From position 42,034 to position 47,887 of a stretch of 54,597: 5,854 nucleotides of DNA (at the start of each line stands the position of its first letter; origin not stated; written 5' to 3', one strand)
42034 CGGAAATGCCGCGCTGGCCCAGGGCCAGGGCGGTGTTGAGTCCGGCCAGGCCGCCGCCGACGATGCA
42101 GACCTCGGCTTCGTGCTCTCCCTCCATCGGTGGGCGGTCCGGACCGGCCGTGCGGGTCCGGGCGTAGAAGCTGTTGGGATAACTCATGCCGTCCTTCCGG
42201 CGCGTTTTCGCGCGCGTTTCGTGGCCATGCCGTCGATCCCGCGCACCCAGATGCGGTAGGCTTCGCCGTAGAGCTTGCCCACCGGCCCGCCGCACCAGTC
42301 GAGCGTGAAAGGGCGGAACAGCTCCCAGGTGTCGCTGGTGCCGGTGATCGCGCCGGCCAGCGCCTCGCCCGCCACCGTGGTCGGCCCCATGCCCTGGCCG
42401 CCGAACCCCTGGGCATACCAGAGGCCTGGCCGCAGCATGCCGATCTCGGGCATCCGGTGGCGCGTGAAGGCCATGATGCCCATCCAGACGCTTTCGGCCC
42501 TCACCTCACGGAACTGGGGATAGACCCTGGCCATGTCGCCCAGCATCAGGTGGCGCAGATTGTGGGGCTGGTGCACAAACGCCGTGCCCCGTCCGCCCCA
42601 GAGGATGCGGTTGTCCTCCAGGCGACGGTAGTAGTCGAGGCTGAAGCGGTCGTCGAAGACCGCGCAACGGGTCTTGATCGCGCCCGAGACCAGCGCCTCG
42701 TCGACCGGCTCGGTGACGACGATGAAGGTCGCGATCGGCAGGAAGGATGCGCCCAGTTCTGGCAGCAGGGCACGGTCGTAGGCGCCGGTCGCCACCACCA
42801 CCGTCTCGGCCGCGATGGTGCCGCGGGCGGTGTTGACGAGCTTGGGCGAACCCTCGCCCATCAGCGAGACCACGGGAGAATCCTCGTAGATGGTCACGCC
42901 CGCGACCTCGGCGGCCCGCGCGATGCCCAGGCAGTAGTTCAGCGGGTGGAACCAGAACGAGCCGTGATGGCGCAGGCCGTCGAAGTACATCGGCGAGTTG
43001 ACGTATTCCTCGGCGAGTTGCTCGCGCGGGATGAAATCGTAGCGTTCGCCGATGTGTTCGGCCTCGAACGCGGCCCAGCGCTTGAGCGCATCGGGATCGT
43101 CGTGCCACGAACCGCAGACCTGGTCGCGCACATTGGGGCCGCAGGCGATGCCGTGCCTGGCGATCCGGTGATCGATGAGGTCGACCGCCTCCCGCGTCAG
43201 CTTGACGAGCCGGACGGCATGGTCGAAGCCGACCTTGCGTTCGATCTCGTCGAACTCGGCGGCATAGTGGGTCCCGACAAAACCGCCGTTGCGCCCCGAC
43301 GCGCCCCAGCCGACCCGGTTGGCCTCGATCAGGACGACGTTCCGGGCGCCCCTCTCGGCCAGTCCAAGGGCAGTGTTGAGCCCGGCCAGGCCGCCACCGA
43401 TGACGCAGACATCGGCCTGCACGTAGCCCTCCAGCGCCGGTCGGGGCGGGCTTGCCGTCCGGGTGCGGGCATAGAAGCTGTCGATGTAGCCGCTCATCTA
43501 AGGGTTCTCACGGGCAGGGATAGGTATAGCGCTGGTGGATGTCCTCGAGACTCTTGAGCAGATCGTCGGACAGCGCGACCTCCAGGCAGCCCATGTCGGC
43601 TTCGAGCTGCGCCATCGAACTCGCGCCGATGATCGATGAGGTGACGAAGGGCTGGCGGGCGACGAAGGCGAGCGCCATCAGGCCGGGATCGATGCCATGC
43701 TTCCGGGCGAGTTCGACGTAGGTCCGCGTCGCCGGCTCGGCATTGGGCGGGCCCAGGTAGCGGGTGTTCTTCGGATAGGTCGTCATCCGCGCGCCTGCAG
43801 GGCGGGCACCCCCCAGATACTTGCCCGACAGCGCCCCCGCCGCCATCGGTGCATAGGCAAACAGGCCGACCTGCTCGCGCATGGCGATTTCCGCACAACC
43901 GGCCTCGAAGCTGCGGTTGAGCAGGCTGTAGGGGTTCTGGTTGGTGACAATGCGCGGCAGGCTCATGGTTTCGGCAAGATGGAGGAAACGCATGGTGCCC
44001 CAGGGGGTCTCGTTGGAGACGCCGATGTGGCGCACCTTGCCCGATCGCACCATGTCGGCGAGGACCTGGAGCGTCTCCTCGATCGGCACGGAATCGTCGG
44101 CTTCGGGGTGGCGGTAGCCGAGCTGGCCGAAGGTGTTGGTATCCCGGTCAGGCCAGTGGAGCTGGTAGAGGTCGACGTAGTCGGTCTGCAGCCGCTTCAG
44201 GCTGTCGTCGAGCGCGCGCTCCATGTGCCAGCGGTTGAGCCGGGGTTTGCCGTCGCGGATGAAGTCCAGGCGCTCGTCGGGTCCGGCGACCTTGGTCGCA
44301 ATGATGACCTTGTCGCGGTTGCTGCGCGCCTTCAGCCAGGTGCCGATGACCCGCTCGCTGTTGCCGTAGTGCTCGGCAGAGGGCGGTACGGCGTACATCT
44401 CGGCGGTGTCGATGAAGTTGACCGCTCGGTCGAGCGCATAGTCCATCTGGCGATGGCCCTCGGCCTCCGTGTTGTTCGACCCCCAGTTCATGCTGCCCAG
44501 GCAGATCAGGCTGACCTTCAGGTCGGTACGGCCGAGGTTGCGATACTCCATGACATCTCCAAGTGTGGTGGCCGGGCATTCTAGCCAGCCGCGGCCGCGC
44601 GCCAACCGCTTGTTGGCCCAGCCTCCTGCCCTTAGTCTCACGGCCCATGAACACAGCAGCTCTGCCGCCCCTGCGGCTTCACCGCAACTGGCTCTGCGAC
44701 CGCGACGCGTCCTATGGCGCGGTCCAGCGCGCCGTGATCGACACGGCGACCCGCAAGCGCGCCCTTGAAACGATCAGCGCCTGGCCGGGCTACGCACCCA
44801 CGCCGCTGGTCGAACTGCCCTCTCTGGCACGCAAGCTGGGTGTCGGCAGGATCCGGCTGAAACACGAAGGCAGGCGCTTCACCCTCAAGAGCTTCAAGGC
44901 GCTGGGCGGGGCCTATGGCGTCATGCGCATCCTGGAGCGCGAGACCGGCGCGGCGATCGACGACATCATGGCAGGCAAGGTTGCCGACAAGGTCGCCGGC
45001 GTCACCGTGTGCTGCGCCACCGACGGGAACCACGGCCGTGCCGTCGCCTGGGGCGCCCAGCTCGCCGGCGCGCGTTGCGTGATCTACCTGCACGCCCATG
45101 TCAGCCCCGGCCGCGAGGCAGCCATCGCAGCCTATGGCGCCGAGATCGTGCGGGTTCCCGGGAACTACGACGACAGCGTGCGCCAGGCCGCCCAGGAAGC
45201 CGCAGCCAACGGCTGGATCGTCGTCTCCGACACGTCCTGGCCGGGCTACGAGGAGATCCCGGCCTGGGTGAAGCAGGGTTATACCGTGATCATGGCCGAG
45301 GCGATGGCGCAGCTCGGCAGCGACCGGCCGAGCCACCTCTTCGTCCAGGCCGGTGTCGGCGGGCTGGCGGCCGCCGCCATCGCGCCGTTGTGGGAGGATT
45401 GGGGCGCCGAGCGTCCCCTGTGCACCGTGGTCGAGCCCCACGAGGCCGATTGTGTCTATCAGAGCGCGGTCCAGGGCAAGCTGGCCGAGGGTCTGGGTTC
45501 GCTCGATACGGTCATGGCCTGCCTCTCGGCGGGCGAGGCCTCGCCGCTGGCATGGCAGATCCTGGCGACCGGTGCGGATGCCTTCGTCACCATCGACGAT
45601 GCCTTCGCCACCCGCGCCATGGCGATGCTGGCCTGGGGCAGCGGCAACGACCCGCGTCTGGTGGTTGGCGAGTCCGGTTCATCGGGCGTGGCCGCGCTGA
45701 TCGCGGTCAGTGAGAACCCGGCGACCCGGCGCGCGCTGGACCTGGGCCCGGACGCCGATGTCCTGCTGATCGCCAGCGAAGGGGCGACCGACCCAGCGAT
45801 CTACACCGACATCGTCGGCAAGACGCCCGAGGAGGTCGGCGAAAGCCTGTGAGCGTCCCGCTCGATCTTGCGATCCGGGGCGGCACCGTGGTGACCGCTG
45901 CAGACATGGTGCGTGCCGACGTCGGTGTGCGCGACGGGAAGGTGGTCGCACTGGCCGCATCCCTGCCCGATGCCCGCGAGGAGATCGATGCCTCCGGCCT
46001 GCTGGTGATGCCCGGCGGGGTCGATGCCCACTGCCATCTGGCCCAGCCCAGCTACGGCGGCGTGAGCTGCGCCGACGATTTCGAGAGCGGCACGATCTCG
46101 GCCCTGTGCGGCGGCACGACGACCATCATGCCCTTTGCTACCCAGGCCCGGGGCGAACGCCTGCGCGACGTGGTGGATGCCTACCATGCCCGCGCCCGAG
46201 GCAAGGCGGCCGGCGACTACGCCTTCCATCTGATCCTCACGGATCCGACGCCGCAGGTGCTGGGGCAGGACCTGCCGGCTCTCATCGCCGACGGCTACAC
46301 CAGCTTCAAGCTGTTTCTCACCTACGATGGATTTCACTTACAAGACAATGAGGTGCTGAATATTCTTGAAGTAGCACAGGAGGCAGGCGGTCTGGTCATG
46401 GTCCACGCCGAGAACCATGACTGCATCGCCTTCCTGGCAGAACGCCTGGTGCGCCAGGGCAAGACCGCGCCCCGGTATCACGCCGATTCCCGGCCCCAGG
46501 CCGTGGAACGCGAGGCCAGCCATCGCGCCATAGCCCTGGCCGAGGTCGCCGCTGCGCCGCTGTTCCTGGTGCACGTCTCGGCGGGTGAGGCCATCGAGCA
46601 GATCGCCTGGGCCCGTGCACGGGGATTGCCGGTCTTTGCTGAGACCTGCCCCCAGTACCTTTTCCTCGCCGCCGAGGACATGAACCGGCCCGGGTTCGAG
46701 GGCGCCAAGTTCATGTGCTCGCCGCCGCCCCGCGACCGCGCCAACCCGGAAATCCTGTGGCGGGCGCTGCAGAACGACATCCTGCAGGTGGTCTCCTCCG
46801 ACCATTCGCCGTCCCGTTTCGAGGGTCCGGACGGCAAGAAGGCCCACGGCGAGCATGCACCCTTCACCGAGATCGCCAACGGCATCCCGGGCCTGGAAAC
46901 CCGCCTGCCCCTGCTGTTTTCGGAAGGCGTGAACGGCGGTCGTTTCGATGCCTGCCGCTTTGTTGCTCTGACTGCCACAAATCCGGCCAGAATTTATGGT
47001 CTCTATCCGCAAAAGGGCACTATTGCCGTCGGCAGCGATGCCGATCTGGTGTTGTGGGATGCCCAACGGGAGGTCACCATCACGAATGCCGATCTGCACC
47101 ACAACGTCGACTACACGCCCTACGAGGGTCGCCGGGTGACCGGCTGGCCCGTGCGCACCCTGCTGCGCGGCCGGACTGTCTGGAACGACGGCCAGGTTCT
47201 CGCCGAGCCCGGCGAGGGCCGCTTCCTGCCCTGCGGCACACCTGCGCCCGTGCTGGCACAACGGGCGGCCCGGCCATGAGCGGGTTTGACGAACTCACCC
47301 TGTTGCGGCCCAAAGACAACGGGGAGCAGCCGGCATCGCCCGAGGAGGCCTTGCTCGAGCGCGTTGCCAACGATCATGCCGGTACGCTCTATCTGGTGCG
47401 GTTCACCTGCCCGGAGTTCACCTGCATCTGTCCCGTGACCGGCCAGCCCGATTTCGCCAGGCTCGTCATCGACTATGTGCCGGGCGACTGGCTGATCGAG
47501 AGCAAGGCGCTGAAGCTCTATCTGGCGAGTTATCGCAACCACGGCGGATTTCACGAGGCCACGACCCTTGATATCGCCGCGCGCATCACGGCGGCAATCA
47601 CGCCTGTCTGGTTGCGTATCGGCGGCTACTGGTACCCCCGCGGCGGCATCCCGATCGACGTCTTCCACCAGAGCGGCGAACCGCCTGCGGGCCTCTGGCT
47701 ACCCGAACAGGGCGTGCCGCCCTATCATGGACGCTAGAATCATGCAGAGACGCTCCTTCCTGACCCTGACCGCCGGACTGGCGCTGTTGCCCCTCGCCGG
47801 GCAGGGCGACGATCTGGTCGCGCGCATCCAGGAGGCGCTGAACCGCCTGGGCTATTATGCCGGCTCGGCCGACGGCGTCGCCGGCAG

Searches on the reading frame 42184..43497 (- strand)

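Call 17: search_protein_families(library=pfam, proteins=[window:42184-43497:-], max_evalue=0.00001)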
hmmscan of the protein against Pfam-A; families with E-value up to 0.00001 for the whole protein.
window:42184-43497:- (437 aa): 4 families
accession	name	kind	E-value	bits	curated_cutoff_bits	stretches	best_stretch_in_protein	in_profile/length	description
PF01266.30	DAO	-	2.3e-62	212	27.9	1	29-381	1-351/353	FAD dependent oxidoreductase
PF07992.20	Pyr_redox_2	-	1.6e-08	34.7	26.1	0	29-65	2-39/291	Pyridine nucleotide-disulphide oxidoreductase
PF13738.12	Pyr_redox_3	-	2e-07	31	30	0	194-246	89-141/305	Pyridine nucleotide-disulphide oxidoreductase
PF00890.30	FAD_binding_2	-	5.2e-07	29.6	20.4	1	29-62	1-33/414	FAD binding domain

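Call 29: search_protein_families(library=ncbifam, proteins=[window:42184-43497:-], max_evalue=1e-10)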
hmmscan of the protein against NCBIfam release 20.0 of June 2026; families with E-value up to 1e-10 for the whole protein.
window:42184-43497:- (437 aa): 7 families
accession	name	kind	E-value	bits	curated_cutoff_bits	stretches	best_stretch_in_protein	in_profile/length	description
NF050086.1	pipecolate_AmaA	exception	6.9e-51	173.2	600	1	12-387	10-383/425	L-pipecolate oxidase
TIGR03329.1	Phn_aa_oxid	hypoth_equivalog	8.1e-47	160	632.8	1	15-415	12-417/460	putative aminophosphonate oxidoreductase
TIGR03197.1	MnmC_Cterm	equivalog_domain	2.2e-18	66.5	174.2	1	29-242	1-204/400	FAD-dependent 5-carboxymethylaminomethyl-2-thiouridine(34) oxidoreductase MnmC1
NF002480.1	PRK01747.1-1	equivalog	3.4e-17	62.1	540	1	10-246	232-457/645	bifunctional tRNA (5-methylaminomethyl-2-thiouridine)(34)-methyltransferase MnmC2/FAD-dependent 5-carboxymethylaminomethyl-2-thiouridine(34)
TIGR02352.1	thiamin_ThiO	equivalog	7.3e-17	61.5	250.8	1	30-386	1-349/351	glycine oxidase ThiO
TIGR01373.1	soxB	subfamily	8.9e-17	61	529.45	0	190-400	187-397/407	sarcosine oxidase subunit beta family protein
NF001933.0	PRK00711.1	subfamily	5.6e-13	48.7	383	0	188-387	203-402/429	D-amino acid dehydrogenase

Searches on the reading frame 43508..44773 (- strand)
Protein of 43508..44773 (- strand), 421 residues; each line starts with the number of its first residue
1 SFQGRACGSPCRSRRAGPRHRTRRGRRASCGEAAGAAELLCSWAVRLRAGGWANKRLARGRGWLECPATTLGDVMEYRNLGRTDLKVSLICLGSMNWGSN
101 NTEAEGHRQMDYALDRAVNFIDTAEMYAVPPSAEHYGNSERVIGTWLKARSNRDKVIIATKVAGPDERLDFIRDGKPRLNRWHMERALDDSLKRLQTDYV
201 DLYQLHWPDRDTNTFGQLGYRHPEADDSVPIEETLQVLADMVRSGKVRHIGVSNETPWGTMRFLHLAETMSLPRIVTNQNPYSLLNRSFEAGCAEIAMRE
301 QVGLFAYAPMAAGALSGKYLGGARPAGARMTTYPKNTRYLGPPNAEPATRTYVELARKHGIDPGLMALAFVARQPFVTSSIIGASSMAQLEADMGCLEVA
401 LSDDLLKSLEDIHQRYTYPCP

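Call 17: search_protein_families(library=pfam, proteins=[window:43508-44773:-], max_evalue=0.00001)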
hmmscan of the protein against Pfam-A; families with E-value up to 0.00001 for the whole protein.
window:43508-44773:- (421 aa): 1 family
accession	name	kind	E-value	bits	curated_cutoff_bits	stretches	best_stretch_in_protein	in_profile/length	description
PF00248.27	Aldo_ket_red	-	2.1e-68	231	24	1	90-412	2-289/291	Aldo/keto reductase family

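Call 75: search_protein_families(library=ncbifam, proteins=[window:43508-44773:-], max_evalue=1e-8)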
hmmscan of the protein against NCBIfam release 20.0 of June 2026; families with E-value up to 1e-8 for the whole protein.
window:43508-44773:- (421 aa): 6 families
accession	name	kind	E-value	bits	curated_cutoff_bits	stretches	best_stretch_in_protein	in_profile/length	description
NF007912.0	PRK10625.1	equivalog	3e-132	441.2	415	1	75-421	1-346/346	NADP(H)-dependent aldo-keto reductase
NF007388.0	PRK09912.1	subfamily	1.8e-32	112.6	448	1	73-404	11-323/346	L-glyceraldehyde 3-phosphate reductase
NF049922.1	MethglyxlRedYdjG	equivalog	5.4e-28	97.9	550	1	75-412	1-320/326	NADH-dependent methylglyoxal reductase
TIGR01293.1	Kv_beta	subfamily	1.5e-22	80.1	365.4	1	75-406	1-312/319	voltage-dependent potassium channel subunit beta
NF007695.0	PRK10376.1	subfamily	2.1e-16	59.8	280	1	96-298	32-204/290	oxidoreductase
NF008377.0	PRK11172.1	equivalog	2.3e-09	36.8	327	0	183-257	74-133/267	2,5-didehydrogluconate reductase DkgB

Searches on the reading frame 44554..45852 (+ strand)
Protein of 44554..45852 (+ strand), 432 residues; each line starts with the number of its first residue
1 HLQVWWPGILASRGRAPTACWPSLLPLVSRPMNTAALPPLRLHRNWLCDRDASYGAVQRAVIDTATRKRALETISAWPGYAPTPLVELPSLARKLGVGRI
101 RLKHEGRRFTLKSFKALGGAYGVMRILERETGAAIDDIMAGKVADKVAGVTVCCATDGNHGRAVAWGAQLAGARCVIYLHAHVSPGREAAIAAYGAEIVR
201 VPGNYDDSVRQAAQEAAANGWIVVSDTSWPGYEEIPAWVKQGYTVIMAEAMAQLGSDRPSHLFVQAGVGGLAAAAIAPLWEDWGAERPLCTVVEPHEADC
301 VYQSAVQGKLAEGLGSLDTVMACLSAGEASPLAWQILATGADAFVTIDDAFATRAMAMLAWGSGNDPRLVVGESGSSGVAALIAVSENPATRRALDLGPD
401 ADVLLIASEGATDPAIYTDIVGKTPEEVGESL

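Call 17: search_protein_families(library=pfam, proteins=[window:44554-45852:+], max_evalue=0.00001)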
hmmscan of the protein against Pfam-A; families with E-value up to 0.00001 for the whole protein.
window:44554-45852:+ (432 aa): 1 family
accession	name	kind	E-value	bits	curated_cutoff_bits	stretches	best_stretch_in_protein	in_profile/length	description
PF00291.31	PALP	-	1.5e-53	182.5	35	1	78-408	3-294/295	Pyridoxal-phosphate dependent enzyme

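Call 75: search_protein_families(library=ncbifam, proteins=[window:44554-45852:+], max_evalue=1e-8)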
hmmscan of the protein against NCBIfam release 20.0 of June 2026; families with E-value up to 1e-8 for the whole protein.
window:44554-45852:+ (432 aa): 17 families
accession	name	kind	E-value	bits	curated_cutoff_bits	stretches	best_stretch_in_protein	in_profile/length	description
NF006058.0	PRK08206.1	equivalog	8.2e-143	475.7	276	1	50-427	12-399/402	diaminopropionate ammonia-lyase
TIGR03528.1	2_3_DAP_am_ly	equivalog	9.8e-100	333.9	532.25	1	57-421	16-393/396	diaminopropionate ammonia-lyase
TIGR01747.1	diampropi_NH3ly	subfamily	7.4e-93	311.3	274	1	67-421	7-374/376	diaminopropionate ammonia-lyase family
NF004771.0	PRK06110.1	equivalog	2.4e-16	59.8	317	1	81-361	20-269/323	threonine dehydratase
NF004996.0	PRK06381.1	equivalog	2.2e-15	56.5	266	1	150-269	64-177/319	threonine synthase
NF005292.0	PRK06815.1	equivalog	1.7e-14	53.6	371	1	146-372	68-278/320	threonine/serine dehydratase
NF006390.0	PRK08639.1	equivalog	3.2e-14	52.7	421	1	81-413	24-316/418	threonine ammonia-lyase IlvA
NF006094.0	PRK08246.1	subfamily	6.6e-14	52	331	1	144-390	63-290/310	serine/threonine dehydratase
TIGR01127.1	ilvA_1Cterm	equivalog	1.1e-13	51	378.75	1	144-386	45-269/380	threonine ammonia-lyase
TIGR01124.1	ilvA_2Cterm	equivalog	1.2e-12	47.2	411.3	1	83-311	18-217/499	threonine ammonia-lyase, biosynthetic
NF006050.0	PRK08197.1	equivalog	6.3e-12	44.9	303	1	79-226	77-205/406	threonine synthase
NF006674.0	PRK09224.1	subfamily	6.8e-12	44.8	577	1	83-382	26-291/508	threonine ammonia-lyase IlvA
TIGR02079.1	THD1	equivalog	1.9e-11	43.4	440.55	1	142-389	57-293/410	threonine ammonia-lyase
NF005680.0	PRK07476.1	equivalog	2.2e-11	43.3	413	1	82-225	23-147/326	hydroxyectoine utilization dehydratase EutB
NF005147.0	PRK06608.1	equivalog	1.7e-10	40.2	380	1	151-337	75-249/339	serine/threonine dehydratase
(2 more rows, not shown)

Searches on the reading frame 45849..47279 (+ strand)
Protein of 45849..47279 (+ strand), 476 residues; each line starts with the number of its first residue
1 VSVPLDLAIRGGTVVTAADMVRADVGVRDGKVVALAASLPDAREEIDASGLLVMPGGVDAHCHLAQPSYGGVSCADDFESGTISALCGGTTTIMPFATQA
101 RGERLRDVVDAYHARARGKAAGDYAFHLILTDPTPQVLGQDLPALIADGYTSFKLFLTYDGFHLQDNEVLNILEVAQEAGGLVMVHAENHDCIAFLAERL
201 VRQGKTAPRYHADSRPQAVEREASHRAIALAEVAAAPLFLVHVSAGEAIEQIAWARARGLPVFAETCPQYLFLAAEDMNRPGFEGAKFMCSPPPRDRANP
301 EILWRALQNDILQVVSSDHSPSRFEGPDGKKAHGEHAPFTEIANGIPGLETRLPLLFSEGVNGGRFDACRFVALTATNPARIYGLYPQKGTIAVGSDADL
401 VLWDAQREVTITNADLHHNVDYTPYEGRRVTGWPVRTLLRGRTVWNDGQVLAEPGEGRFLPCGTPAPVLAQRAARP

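Call 17: search_protein_families(library=pfam, proteins=[window:45849-47279:+], max_evalue=0.00001)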
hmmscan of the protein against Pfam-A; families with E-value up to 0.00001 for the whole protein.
window:45849-47279:+ (476 aa): 2 families
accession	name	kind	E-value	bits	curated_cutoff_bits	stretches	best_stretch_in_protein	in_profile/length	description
PF01979.26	Amidohydro_1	-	5.7e-22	78.8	25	1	52-444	1-345/345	Amidohydrolase family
PF07969.17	Amidohydro_3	-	4.5e-14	53.2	29.7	1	371-430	412-471/472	Amidohydrolase family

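Call 75: search_protein_families(library=ncbifam, proteins=[window:45849-47279:+], max_evalue=1e-8)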
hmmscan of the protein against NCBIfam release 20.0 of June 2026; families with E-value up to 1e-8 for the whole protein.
window:45849-47279:+ (476 aa): 40 families (the best 25 are shown)
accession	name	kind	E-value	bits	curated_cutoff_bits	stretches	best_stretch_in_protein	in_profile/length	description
NF009941.0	PRK13404.1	subfamily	1.2e-220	733.1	647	1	5-466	4-465/478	dihydropyrimidinase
TIGR02033.1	D-hydantoinase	equivalog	7e-165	549.3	393.25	1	8-462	2-454/454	dihydropyrimidinase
NF004839.0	PRK06189.1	equivalog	3.2e-86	289.7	631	1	5-460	3-445/451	allantoinase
TIGR03178.1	allantoinase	equivalog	7.7e-84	282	357.85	1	6-460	1-439/441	allantoinase AllB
NF006559.0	PRK09060.1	equivalog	2.4e-69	233.8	482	1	3-454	3-431/444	dihydroorotase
NF058539.1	ergo_uti2_ErtD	equivalog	1.2e-68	232.1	650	1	9-461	6-446/449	hydantoin-5-propionate amidohydrolase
NF005960.0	PRK08044.1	equivalog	9.5e-67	225.6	688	1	5-460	3-448/453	allantoinase AllB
NF002668.0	PRK02382.1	equivalog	4.6e-65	220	452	1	17-460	8-426/436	dihydroorotase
NF005751.0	PRK07575.1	equivalog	2.1e-60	204.4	529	1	6-452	4-427/440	dihydroorotase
NF058538.1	ergo_util_ErtD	equivalog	6.4e-60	203.2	600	1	6-460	2-444/446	hydantoin-5-propionate amidohydrolase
TIGR00857.1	pyrC_multi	subfamily_domain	2.7e-59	201.2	279.05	1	20-447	3-411/412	dihydroorotase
NF006836.0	PRK09357.1-1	equivalog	3.1e-49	167.8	538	1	20-450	14-429/432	dihydroorotase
NF003271.0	PRK04250.1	equivalog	3.2e-48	164.3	405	1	12-455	8-398/407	dihydroorotase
NF006837.0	PRK09357.1-2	equivalog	4e-48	164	575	1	8-449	4-426/428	dihydroorotase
NF006841.0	PRK09357.2-2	equivalog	4.1e-47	160.8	640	1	16-446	12-418/421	dihydroorotase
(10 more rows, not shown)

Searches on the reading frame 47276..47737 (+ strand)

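Call 18: search_protein_families(library=pfam, proteins=[window:47276-47737:+], max_evalue=0.00001)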
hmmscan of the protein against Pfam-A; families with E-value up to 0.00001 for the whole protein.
window:47276-47737:+ (153 aa): 1 family
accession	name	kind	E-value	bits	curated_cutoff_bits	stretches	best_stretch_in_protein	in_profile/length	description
PF14489.11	QueF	-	4.4e-29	101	27.3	1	58-136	1-79/81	QueF-like protein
